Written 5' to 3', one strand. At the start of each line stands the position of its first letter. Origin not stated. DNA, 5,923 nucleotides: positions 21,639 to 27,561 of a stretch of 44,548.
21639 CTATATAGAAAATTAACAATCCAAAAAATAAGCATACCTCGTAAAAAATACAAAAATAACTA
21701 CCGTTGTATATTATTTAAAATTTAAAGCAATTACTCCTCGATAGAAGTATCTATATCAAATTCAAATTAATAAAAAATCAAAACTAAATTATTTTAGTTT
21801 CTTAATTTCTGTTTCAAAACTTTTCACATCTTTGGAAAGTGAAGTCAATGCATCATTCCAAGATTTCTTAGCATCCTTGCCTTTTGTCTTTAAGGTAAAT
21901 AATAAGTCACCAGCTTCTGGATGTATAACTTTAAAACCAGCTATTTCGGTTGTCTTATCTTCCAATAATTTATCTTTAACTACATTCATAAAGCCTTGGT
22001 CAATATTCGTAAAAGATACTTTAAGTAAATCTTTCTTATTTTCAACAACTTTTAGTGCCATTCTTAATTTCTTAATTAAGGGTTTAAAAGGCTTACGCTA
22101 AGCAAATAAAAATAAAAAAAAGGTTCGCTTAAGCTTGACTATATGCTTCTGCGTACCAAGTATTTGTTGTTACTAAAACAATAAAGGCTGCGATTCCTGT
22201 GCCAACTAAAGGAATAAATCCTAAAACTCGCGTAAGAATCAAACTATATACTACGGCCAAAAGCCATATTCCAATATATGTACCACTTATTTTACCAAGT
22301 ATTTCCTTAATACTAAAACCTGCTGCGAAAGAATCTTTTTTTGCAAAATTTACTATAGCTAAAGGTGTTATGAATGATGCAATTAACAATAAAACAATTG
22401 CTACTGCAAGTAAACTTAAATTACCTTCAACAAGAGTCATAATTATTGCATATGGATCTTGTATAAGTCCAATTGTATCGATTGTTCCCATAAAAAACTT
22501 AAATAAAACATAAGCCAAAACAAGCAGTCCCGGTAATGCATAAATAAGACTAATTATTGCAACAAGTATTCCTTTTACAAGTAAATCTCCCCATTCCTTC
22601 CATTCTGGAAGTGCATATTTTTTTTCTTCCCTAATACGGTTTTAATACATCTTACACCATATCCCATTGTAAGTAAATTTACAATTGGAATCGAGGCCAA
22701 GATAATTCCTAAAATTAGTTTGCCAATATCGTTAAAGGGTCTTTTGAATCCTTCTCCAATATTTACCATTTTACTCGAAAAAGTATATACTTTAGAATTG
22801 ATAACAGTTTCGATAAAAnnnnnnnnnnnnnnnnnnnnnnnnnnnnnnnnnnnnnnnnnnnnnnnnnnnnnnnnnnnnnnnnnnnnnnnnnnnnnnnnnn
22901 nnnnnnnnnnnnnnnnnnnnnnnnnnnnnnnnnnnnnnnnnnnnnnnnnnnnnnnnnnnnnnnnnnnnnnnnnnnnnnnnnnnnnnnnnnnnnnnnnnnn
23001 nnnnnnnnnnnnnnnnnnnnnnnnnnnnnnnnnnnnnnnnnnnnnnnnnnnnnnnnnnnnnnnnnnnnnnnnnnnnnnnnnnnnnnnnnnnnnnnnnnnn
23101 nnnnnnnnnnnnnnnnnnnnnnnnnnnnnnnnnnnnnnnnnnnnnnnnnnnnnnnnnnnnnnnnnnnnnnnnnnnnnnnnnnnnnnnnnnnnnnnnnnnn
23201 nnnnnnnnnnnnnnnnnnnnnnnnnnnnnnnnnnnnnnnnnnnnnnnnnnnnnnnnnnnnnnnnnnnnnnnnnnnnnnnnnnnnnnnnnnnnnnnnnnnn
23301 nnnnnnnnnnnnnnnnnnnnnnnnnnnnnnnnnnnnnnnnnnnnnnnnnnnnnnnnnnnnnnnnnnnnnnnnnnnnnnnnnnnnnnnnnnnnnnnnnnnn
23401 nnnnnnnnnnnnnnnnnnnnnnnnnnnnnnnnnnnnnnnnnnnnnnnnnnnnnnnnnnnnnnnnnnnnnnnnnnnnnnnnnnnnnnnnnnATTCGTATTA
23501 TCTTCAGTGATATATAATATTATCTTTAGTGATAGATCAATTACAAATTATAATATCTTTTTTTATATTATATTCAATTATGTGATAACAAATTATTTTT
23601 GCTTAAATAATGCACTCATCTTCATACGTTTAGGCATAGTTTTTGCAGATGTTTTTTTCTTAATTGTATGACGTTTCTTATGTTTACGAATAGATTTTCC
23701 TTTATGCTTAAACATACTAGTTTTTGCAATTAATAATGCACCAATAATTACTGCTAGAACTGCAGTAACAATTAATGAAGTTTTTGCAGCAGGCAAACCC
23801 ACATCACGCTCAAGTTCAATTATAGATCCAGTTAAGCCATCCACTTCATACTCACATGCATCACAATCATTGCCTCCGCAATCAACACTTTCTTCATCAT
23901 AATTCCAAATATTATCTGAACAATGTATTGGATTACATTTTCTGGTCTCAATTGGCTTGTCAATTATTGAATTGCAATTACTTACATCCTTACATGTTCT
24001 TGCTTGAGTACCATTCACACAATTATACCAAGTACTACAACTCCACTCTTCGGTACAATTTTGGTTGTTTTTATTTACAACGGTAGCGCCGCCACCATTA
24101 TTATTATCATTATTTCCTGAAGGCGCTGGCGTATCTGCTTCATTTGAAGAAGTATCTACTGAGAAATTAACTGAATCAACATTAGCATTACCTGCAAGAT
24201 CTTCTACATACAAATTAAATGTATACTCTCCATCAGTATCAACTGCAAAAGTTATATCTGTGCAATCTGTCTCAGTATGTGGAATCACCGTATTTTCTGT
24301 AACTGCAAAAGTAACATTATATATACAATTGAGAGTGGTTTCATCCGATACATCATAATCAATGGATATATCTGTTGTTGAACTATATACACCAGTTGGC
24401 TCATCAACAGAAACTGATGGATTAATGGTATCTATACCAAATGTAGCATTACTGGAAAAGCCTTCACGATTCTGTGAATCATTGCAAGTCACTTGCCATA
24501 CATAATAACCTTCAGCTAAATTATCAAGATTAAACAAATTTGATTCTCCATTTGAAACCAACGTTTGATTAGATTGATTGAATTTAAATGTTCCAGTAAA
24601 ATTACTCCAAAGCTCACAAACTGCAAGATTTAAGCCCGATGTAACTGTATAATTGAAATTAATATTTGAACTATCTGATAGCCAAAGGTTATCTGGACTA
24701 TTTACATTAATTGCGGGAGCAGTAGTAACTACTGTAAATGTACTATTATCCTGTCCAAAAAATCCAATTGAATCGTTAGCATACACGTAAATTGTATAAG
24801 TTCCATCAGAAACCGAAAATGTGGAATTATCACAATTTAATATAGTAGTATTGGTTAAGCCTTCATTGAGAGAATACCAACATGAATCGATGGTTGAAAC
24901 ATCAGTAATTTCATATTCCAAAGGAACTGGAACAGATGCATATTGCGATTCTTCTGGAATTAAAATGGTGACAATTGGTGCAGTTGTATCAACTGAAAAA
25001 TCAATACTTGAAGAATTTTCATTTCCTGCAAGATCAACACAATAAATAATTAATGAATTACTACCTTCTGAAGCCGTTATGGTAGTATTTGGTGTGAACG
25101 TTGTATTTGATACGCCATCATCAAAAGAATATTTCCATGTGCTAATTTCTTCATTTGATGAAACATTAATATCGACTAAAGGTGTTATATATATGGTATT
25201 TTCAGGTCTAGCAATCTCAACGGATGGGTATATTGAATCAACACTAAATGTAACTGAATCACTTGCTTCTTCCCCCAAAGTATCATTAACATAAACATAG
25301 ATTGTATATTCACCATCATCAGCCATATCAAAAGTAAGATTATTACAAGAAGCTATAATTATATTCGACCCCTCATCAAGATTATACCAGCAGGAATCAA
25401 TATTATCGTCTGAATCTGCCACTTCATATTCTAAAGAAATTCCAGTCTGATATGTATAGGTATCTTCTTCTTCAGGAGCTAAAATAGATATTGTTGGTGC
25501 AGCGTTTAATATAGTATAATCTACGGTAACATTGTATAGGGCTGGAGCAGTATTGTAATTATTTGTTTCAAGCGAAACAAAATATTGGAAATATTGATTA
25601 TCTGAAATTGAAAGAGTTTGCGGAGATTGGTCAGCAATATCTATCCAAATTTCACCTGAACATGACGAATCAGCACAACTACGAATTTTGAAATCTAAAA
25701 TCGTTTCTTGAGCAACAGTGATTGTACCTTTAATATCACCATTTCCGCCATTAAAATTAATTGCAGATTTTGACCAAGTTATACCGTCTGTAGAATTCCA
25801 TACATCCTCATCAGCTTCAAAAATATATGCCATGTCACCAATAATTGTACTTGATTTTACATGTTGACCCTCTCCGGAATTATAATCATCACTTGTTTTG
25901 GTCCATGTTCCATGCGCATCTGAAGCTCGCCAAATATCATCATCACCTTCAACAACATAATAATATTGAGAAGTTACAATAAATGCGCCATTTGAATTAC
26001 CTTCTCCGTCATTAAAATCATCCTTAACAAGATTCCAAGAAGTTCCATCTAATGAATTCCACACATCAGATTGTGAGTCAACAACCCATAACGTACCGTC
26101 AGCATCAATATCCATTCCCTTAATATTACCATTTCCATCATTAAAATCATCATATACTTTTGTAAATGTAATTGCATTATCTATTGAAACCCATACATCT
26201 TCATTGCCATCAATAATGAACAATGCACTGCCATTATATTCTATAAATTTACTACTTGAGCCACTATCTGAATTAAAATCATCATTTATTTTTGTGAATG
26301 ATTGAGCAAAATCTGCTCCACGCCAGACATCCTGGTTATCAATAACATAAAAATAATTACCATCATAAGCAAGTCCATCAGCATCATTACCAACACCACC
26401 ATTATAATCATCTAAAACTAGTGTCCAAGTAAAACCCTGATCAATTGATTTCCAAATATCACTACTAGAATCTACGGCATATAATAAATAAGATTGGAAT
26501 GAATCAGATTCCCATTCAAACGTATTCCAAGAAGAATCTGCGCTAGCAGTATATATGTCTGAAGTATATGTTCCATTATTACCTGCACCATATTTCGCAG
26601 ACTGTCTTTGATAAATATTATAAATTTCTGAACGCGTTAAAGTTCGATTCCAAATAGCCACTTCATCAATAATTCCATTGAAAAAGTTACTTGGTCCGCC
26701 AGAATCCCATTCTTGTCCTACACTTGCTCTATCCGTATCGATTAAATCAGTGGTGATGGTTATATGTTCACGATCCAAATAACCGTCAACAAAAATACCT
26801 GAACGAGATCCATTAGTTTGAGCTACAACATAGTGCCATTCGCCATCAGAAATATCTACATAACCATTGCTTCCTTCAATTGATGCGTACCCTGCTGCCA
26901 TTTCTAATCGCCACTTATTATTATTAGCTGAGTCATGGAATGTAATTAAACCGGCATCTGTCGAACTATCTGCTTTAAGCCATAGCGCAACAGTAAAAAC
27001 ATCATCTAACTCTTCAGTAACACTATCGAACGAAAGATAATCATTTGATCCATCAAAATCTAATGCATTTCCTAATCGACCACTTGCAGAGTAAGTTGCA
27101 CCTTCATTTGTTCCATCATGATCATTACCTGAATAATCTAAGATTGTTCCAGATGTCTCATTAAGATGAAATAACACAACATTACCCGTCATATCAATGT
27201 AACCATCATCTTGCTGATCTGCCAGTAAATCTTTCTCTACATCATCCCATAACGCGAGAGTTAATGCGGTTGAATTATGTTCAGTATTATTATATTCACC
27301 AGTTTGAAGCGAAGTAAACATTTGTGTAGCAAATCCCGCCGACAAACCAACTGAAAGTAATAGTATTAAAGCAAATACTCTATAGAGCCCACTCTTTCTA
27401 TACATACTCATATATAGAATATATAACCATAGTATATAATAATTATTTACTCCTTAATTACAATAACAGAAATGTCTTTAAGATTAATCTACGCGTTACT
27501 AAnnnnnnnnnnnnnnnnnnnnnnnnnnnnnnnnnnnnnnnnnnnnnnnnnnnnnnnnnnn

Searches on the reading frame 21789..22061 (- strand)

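Call 37: search_protein_families(library=pfam, proteins=[window:21789-22061:-], max_evalue=0.001)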
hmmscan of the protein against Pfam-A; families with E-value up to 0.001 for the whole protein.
window:21789-22061:- (90 aa): 1 family
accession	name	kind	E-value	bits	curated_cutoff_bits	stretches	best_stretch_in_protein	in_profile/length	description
PF13656.11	RNA_pol_L_2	-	4.2e-11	42.8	27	1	14-84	3-74/75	RNA polymerase Rpb3/Rpb11 dimerisation domain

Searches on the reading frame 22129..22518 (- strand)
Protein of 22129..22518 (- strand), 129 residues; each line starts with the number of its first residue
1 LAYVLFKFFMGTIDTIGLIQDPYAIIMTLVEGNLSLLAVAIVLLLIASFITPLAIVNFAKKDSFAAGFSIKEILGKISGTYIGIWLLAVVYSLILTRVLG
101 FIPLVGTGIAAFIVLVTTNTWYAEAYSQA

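Call 37: search_protein_families(library=pfam, proteins=[window:22129-22518:-], max_evalue=0.001)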
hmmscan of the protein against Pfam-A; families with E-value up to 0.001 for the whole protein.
window:22129-22518:- (129 aa): 1 family
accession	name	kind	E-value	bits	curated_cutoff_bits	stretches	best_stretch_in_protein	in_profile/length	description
PF13197.11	DUF4013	-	9.7e-12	45.5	26.9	1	15-103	79-167/168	Protein of unknown function (DUF4013)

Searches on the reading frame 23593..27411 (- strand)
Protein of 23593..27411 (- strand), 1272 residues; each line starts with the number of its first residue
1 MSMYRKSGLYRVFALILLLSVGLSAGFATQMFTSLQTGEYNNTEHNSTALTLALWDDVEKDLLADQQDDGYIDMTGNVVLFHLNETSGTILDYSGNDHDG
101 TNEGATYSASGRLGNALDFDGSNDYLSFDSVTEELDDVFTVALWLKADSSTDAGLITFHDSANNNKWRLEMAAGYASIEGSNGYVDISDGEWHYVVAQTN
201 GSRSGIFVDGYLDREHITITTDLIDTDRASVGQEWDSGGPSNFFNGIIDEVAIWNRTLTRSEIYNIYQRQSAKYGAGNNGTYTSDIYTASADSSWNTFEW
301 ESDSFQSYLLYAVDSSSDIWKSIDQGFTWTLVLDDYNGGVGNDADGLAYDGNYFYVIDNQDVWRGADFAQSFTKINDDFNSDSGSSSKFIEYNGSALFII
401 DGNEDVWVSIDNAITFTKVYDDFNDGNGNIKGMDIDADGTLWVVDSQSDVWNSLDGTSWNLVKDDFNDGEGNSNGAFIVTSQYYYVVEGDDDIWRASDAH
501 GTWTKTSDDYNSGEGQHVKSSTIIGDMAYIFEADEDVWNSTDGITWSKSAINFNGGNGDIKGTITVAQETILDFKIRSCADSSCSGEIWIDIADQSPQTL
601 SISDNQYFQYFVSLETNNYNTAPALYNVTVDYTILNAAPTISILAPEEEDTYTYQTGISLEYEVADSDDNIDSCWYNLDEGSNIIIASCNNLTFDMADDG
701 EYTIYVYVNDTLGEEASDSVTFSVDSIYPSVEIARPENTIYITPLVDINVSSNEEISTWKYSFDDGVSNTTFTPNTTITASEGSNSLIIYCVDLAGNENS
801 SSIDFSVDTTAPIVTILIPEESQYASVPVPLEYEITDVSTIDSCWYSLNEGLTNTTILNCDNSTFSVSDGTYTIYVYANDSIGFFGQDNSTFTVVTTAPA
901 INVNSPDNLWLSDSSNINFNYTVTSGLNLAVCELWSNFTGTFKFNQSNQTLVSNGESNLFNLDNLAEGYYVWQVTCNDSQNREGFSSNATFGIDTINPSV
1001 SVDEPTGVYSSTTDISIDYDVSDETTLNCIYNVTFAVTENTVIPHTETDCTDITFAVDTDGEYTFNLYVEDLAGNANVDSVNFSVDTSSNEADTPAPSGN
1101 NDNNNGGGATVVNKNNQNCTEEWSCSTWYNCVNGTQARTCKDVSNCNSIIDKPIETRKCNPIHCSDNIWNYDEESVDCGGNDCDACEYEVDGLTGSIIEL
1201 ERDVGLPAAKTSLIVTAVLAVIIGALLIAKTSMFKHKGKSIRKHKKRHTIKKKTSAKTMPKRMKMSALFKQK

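Call 38: search_protein_families(library=pfam, proteins=[window:23593-27411:-], max_evalue=0.001)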
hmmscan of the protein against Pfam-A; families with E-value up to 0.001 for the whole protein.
window:23593-27411:- (1272 aa): 5 families
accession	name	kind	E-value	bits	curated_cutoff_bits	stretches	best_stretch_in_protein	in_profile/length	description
PF13385.13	Laminin_G_3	-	1.9e-16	61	27.6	1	120-263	1-150/151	Concanavalin A-like lectin/glucanases superfamily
PF19077.6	Big_13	-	3.8e-11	43.8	27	0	768-809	62-102/102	Bacterial Ig-like domain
PF14686.12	fn3_3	-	3.9e-05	23.8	24.4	0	867-886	42-61/75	Polysaccharide lyase family 4, domain II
PF13754.12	Big_3_4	-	4.4e-05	23.8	27.3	0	1043-1088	16-62/106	Domain of unknown function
PF07495.19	Y_Y_Y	-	0.00013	22.2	26.6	0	680-723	26-61/65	Y_Y_Y domain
